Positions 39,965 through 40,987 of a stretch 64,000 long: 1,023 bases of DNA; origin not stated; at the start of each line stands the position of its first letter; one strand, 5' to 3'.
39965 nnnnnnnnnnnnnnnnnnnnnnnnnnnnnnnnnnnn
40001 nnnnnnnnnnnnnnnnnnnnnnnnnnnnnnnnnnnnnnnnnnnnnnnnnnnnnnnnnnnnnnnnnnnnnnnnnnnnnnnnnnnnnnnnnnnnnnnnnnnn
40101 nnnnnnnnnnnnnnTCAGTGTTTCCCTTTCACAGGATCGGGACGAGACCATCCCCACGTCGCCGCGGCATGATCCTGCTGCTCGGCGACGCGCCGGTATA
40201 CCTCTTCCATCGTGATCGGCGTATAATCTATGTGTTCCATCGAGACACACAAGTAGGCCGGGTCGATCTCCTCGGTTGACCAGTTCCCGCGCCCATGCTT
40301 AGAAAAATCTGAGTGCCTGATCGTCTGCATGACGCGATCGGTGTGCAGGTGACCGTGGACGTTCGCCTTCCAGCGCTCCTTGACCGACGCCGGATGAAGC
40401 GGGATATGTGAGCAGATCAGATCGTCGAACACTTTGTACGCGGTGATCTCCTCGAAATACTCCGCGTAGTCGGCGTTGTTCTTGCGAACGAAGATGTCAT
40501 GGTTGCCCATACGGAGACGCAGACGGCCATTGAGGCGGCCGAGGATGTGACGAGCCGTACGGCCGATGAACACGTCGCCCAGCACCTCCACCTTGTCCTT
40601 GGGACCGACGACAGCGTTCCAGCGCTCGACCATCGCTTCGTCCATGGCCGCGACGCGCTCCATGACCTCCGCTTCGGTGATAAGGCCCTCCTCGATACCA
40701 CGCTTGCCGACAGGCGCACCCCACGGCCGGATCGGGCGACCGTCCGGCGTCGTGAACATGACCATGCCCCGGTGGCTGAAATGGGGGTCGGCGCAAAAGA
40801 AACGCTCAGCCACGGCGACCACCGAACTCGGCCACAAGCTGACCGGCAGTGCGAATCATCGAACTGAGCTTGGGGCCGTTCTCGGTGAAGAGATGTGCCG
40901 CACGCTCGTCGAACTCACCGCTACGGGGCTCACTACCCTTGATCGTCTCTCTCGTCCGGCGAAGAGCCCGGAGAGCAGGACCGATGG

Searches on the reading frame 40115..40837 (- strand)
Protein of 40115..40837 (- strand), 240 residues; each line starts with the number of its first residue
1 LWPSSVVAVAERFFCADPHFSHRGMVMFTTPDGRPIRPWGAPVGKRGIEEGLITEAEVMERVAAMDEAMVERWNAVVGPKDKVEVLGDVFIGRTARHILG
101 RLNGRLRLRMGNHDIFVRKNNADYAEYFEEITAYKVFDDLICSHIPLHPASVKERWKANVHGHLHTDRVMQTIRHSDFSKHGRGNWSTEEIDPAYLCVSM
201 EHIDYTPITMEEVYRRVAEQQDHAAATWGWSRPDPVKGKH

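Call 47: search_protein_families(library=phrogs, max_evalue=0.01, proteins=[window:40115-40837:-])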
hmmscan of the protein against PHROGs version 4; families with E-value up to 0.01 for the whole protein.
window:40115-40837:- (240 aa): 1 family
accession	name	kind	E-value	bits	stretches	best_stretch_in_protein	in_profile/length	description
phrog_547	-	other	1.8e-43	149.4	1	9-225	28-207/245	phosphoesterase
